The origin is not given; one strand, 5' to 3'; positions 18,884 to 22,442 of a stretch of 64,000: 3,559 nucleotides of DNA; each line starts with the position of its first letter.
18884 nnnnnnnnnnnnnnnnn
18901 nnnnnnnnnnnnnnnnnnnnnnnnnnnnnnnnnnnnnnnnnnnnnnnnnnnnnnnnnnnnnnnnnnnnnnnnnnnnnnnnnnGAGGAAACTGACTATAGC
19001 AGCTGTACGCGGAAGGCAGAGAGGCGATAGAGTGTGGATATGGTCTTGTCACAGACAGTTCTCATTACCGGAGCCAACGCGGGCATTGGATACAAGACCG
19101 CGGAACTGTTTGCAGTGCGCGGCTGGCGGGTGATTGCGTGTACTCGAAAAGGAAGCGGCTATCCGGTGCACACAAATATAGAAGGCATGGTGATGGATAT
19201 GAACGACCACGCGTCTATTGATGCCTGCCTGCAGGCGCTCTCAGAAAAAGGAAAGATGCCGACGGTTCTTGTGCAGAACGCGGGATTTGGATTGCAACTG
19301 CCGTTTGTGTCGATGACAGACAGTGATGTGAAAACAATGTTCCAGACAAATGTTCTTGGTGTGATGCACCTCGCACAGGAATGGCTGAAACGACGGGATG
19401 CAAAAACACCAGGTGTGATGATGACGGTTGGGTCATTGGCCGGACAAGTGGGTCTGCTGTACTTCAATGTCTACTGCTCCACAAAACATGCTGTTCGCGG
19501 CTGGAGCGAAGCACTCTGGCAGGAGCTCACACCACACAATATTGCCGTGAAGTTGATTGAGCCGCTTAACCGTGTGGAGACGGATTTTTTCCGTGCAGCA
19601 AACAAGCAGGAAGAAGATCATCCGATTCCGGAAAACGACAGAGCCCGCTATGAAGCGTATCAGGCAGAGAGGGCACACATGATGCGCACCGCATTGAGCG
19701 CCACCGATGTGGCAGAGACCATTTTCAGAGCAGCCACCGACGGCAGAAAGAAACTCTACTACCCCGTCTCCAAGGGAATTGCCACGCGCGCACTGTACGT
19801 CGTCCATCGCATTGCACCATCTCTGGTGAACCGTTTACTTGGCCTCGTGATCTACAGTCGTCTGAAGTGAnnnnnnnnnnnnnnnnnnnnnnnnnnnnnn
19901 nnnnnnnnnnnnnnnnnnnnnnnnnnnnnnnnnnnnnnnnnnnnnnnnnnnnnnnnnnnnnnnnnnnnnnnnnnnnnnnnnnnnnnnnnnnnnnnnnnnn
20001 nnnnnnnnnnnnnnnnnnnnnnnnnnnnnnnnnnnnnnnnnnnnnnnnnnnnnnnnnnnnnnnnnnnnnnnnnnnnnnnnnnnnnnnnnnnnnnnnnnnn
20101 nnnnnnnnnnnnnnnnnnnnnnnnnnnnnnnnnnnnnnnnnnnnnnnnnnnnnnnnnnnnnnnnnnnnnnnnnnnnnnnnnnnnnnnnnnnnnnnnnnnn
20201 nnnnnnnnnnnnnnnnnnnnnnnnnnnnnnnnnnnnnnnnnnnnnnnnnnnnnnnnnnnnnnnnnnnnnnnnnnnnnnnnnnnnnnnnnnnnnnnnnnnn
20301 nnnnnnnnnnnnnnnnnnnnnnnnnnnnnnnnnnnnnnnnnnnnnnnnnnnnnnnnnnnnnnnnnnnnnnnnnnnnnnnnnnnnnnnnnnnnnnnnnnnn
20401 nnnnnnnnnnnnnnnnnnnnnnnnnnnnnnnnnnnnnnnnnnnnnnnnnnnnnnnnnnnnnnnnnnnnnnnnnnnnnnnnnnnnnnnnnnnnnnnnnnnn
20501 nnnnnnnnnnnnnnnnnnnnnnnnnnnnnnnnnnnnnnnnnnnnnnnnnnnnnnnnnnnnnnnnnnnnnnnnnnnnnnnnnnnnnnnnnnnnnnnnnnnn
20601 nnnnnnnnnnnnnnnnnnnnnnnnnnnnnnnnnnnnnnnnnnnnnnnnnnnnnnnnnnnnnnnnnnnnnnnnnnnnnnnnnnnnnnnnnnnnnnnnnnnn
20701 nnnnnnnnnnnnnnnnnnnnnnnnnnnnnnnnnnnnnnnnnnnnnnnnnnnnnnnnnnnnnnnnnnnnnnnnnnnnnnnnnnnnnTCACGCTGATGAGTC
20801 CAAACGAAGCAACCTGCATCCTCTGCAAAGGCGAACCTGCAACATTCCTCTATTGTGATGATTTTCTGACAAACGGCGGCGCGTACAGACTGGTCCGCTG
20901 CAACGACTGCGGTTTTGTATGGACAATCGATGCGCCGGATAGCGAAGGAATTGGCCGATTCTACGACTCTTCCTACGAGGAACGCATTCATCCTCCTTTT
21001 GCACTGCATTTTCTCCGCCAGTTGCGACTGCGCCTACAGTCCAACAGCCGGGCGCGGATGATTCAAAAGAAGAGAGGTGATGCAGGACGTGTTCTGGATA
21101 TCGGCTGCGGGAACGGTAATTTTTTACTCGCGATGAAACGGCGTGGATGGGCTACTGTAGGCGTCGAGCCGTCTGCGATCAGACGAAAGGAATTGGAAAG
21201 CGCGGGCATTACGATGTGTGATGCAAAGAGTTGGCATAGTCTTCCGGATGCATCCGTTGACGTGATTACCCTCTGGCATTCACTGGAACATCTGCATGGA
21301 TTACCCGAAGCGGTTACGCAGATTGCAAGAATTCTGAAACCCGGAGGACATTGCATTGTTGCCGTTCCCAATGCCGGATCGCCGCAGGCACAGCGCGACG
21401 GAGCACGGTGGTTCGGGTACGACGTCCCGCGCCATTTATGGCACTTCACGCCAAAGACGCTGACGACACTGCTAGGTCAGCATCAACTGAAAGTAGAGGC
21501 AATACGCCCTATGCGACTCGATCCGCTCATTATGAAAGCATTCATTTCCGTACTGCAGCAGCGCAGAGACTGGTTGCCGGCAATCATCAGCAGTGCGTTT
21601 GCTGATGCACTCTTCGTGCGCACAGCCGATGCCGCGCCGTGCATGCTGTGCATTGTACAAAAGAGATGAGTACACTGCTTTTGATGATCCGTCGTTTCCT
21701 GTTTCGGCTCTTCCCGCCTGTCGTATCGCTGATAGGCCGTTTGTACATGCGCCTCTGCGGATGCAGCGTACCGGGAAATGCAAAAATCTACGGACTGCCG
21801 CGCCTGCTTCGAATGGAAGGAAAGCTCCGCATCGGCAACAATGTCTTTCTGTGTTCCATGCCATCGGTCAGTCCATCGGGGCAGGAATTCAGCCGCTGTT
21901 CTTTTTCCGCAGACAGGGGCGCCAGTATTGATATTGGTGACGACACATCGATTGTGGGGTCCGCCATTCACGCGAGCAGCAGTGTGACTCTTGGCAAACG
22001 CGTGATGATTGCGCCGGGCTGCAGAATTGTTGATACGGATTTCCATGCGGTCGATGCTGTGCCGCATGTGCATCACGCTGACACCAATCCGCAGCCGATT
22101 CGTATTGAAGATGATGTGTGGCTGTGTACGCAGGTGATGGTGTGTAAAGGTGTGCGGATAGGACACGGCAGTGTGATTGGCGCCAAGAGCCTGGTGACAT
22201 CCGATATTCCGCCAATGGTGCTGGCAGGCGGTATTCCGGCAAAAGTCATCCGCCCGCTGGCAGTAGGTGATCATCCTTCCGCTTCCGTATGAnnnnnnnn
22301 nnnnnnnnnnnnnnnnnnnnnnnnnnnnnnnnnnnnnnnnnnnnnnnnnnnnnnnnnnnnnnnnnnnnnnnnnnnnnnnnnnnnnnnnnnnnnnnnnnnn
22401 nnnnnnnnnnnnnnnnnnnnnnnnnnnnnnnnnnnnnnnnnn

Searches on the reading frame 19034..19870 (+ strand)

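Call 24: search_protein_families(library=pfam, proteins=[window:19034-19870:+], max_evalue=0.01)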
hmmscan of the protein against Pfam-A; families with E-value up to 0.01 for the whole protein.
window:19034-19870:+ (278 aa): 5 families
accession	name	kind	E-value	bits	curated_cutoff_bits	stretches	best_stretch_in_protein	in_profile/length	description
PF00106.31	adh_short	-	9.2e-35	120.3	26.6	1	7-193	1-194/195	short chain dehydrogenase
PF13561.12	adh_short_C2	-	2.9e-23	83.1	27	1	13-193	1-188/236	Enoyl-(Acyl carrier protein) reductase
PF08659.16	KR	-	1.3e-08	35.4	22.6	1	8-153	2-155/180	KR domain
PF04321.23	RmlD_sub_bind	-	0.00068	19.2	27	1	8-116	2-88/287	RmlD substrate binding domain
PF01370.27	Epimerase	-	0.0031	17.4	20.9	1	9-120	1-105/240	NAD dependent epimerase/dehydratase family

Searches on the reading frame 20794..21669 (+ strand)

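Call 24: search_protein_families(library=pfam, proteins=[window:20794-21669:+], max_evalue=0.01)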
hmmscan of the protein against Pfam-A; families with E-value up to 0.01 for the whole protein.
window:20794-21669:+ (291 aa): 8 families
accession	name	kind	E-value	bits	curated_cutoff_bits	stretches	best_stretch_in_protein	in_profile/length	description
PF13489.12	Methyltransf_23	-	1.2e-30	106.8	27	1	86-235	13-162/164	Methyltransferase domain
PF08241.18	Methyltransf_11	-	4.2e-16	59.8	21.2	1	101-189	1-95/95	Methyltransferase domain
PF13649.12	Methyltransf_25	-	1.4e-12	48.6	27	1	100-185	1-97/97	Methyltransferase domain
PF08242.18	Methyltransf_12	-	1.9e-11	45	30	1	101-187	1-98/98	Methyltransferase domain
PF13847.12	Methyltransf_31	-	3.8e-09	36.8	27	1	97-193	4-113/145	Methyltransferase domain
PF07021.18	MetW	-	1.6e-07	31.6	21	1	89-196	6-114/193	Methionine biosynthesis protein MetW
PF05148.21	Methyltransf_8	-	6.7e-05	23.3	27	1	88-190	65-157/219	Hypothetical methyltransferase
PF08003.17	Methyltransf_9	-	0.0096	15.4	23.8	0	99-151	118-171/315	Protein of unknown function (DUF1698)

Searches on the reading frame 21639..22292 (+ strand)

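Call 24: search_protein_families(library=pfam, proteins=[window:21639-22292:+], max_evalue=0.01)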
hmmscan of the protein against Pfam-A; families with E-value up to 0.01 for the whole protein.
window:21639-22292:+ (217 aa): 3 families
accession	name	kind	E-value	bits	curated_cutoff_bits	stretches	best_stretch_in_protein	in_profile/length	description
PF00132.30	Hexapep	-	1e-09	38.1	27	1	154-187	2-35/36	Bacterial transferase hexapeptide (six repeats)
PF25084.1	LbH_EIF2B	-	0.0022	18.4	54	0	162-188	75-101/105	EIF2B subunit epsilon LbH domain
PF14602.12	Hexapep_2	-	0.0048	17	27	0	153-182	1-28/34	Hexapeptide repeat of succinyl-transferase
